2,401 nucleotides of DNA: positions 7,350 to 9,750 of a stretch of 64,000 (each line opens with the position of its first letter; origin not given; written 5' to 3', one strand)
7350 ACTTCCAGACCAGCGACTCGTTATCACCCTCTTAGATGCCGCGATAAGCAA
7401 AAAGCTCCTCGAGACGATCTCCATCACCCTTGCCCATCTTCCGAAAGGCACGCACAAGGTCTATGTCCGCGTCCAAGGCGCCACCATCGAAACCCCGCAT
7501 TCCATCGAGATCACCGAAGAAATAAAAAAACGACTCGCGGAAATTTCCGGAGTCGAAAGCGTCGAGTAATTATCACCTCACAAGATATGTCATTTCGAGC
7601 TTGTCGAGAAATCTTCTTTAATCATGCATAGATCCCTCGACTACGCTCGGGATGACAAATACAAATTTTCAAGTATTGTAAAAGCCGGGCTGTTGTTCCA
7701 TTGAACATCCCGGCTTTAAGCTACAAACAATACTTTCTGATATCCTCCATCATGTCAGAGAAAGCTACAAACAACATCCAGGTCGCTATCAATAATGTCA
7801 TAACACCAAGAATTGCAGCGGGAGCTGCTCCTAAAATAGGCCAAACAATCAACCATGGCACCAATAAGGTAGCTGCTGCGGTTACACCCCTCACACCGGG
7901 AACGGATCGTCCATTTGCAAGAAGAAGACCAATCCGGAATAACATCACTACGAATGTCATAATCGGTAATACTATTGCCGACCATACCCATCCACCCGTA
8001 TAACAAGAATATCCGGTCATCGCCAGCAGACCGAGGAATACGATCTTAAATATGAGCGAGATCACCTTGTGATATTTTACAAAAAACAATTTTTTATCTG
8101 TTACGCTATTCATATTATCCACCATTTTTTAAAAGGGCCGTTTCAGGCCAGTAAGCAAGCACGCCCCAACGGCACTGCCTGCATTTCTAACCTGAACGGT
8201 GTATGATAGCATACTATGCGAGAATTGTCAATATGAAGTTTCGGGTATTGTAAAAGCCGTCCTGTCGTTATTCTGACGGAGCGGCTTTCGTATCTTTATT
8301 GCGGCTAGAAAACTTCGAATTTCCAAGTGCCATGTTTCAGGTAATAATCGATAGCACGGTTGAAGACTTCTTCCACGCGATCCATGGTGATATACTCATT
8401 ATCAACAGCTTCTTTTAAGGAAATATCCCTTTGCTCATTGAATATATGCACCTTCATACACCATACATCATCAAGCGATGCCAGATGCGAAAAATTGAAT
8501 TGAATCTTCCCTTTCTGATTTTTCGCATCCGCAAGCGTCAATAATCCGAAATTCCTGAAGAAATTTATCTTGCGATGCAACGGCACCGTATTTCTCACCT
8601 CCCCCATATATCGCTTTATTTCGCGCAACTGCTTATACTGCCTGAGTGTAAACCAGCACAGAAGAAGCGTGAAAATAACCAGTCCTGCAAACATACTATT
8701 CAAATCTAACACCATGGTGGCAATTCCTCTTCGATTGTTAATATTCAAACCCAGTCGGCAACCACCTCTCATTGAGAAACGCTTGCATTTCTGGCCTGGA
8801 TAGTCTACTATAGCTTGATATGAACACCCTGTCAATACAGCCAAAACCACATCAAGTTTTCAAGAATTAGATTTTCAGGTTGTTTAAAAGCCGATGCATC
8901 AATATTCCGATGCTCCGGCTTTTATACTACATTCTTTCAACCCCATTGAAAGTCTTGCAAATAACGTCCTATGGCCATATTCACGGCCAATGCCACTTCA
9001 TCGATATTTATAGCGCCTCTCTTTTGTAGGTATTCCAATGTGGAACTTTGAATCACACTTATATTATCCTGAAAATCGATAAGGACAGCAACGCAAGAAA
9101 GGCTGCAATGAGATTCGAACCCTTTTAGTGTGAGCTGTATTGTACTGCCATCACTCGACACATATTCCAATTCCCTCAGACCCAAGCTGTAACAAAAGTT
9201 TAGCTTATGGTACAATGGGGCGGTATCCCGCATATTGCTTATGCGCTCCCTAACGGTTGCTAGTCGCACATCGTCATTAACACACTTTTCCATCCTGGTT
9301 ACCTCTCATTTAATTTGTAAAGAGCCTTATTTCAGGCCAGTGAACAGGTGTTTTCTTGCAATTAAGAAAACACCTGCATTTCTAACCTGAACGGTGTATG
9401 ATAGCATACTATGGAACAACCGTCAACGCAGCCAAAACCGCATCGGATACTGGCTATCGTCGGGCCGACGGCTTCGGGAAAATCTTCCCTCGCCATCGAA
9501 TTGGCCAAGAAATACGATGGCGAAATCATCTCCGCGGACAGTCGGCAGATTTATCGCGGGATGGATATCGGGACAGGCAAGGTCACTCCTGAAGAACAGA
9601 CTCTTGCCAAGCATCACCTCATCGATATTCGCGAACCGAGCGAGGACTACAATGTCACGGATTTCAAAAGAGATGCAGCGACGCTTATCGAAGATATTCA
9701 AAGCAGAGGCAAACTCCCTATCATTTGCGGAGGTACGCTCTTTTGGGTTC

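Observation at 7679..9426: Tandem array of three self-contained small-protein cassettes, each with a consensus promoter, conserved leader and its own terminator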

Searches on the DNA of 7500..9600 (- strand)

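Call 4: search_rna_families(source=window, start=7500, end=9600, threshold=evalue, max_evalue=5, show_alignments=6)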
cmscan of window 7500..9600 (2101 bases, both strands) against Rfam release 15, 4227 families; matches with E-value up to 5: 11.
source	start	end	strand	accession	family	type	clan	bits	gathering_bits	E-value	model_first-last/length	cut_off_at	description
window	7527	7663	-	RF02901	AaHKsRNA41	Gene; sRNA;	-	36.2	97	3.9e-06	1-187/187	no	Aggregatibacter sRNA 41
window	9330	9392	-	RF00958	mir-498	Gene; miRNA;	-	22.1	85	0.36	1-85/85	no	mir-498 microRNA precursor family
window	9330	9392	+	RF03585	mir-3938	Gene; miRNA;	-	21.5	94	0.32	1-88/88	no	mir-3938 microRNA precursor family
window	8868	8943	-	RF03862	MIR5274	Gene; miRNA;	-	21.2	100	0.36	1-95/95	no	MIR5274 microRNA precursor family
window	8365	8433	+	RF02181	ST7-AS2_1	Gene; lncRNA;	-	20.9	80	0.26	1-72/72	no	ST7 antisense RNA 2 conserved region 1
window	9330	9392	-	RF01024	mir-944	Gene; miRNA;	-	19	100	4.8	1-88/88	no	mir-944 microRNA precursor family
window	7585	7660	-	RF00904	mir-392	Gene; miRNA;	-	18.7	62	3.3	1-75/75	no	mir-392 microRNA precursor family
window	9330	9392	+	RF00958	mir-498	Gene; miRNA;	-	18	85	4.4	1-85/85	no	mir-498 microRNA precursor family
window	9330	9392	-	RF04267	mir-362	Gene; miRNA;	-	17.9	80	1.5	1-65/65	no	mir-362 microRNA precursor family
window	8879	8930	+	RF03862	MIR5274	Gene; miRNA;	-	17.7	100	3.5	18-77/95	no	MIR5274 microRNA precursor family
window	7533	7552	+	RF02523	ROSE_3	Cis-reg; thermoregulator;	-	16.3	43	3.3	35-54/69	no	Repression of heat shock gene expression (ROSE) element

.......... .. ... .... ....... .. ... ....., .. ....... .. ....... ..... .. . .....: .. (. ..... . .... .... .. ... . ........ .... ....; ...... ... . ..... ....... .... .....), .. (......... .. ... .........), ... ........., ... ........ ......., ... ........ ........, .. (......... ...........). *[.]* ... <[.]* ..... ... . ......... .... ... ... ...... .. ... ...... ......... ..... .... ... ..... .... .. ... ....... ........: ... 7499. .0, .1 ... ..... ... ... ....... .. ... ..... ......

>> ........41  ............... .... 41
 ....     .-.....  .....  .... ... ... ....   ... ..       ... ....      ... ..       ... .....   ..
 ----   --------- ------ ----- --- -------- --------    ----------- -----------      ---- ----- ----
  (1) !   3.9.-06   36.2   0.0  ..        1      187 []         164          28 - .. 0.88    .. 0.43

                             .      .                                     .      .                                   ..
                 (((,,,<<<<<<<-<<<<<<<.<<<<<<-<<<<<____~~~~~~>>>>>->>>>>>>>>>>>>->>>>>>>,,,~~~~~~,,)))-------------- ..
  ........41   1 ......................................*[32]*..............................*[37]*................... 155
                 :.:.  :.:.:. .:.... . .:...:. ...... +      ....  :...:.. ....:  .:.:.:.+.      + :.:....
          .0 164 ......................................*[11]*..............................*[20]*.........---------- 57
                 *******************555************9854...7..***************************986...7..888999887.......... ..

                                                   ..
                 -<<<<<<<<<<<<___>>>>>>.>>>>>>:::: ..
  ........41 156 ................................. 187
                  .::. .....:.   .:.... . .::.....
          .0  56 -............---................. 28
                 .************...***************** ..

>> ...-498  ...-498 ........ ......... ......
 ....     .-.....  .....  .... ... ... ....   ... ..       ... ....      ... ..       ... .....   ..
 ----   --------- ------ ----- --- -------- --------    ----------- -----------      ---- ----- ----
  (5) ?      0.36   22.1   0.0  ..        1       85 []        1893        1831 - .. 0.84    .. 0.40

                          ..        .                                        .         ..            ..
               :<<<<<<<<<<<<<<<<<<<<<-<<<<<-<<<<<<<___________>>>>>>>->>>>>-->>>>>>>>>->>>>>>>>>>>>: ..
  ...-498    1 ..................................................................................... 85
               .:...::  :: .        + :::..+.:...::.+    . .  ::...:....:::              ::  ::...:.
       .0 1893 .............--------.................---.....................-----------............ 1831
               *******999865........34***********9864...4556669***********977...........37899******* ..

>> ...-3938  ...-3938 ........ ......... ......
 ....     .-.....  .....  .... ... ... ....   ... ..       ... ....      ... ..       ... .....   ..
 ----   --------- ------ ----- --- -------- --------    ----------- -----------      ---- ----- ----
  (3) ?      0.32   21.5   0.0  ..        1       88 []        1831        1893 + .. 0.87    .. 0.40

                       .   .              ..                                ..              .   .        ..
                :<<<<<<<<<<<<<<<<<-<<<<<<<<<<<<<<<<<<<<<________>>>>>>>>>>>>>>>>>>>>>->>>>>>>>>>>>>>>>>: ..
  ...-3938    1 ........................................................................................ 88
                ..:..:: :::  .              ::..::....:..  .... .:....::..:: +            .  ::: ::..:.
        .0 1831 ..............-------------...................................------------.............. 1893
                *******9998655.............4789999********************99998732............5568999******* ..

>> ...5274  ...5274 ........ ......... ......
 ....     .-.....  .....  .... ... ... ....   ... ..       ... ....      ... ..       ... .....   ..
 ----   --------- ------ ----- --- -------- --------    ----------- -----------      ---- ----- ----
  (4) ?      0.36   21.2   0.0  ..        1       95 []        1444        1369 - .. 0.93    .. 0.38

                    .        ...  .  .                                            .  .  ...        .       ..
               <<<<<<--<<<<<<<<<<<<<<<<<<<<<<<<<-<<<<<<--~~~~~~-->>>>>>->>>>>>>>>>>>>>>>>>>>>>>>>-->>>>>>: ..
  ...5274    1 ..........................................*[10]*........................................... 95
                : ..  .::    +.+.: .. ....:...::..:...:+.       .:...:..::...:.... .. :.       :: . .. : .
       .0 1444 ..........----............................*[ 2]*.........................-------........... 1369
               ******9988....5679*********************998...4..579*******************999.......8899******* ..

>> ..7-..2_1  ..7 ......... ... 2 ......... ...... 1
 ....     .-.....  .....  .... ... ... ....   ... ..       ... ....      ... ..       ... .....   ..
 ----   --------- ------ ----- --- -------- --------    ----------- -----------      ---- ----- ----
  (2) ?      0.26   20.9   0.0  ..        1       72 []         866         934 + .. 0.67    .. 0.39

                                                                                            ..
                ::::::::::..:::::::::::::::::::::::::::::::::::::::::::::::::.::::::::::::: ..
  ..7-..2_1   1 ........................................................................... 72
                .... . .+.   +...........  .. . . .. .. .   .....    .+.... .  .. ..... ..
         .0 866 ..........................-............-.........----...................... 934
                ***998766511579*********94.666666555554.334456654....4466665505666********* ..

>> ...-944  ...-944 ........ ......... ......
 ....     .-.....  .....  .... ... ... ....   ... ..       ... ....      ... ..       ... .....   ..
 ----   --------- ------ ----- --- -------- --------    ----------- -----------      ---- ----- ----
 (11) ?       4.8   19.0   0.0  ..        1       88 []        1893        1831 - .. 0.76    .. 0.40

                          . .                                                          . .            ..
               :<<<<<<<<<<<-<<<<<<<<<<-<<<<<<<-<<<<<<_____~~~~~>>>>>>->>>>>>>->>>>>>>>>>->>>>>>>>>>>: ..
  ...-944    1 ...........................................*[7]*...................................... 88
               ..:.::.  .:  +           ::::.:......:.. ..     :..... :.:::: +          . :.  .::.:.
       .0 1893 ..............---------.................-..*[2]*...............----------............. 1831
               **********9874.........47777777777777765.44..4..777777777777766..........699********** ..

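Call 81: search_dna_similar(query=window:7570-9410:-, collection=phages, mode=distant, max_rows=5)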
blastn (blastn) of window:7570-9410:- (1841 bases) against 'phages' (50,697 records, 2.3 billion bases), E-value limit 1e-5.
No match.

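Call 82: search_dna_similar(query=window:7570-9410:-, collection=plasmids, mode=distant, max_rows=5)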
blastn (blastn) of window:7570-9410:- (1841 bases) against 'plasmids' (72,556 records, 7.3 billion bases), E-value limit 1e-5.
No match.
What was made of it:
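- No phage or plasmid DNA matches (calls 81, 82).
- Tried and rejected: Distant blastn of the array against phage and plasmid collections gave no match (calls 81, 82).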

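Call 85: build_rna_model(alignment_id=A5, structure=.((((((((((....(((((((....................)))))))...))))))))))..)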
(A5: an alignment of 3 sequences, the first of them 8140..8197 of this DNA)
Model R1 built from alignment A5 (3 sequences, 64 columns); structure: as given.
model positions 59; base pairs 17; branch points 0; effective number of sequences 3; information 0.878 bits per position. Calibrated on 0.2 Mb of random sequence (short: E-values are rough).
structure used (alignment columns):
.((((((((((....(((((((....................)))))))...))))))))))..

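Call 86: search_with_rna_model(model_id=R1, sources=[window, L002, L003, L004, L005, L006, L007, L008, L010, L011, L036, L041, L048, L060, L061], max_evalue=10, show_alignments=6)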
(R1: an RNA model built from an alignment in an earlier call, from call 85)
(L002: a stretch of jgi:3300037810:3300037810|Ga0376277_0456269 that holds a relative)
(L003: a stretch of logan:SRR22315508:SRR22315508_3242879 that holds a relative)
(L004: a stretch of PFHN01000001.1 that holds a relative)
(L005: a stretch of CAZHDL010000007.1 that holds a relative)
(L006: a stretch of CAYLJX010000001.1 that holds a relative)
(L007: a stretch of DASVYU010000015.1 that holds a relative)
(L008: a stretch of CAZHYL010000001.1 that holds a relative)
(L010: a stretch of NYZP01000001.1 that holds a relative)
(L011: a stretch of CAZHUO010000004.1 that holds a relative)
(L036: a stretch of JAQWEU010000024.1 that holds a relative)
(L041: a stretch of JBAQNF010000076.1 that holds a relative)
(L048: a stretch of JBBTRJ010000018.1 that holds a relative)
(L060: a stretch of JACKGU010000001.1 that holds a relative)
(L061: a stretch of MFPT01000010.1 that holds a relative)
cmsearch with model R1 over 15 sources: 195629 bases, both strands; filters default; matches with E-value up to 10: 4.
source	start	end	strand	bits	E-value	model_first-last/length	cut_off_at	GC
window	8140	8197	-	72.3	8.5e-19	1-59/59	no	0.55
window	9329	9392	-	70.2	3.6e-18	1-59/59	no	0.39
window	8743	8801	-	65.2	1.2e-16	1-59/59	no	0.49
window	9330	9391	+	12.9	0.72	1-59/59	no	0.39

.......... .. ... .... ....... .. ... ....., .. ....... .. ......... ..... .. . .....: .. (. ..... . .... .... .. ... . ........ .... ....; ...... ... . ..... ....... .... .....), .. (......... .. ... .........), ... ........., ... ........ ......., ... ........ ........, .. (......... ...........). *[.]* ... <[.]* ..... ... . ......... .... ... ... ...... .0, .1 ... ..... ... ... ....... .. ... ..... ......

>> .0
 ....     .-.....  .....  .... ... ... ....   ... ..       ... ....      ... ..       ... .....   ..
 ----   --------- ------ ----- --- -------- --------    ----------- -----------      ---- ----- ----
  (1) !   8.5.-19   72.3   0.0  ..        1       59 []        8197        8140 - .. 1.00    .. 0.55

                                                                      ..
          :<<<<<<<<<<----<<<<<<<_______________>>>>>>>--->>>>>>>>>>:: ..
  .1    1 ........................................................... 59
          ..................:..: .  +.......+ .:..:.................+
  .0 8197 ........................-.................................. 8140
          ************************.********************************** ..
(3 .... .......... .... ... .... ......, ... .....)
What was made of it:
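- No further copy exists in the window or in 14 related loci (call 86).
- Tried and rejected: A covariance model of the three leaders, run over the window and 14 related loci (196 kb), found only the training copies (call 86).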
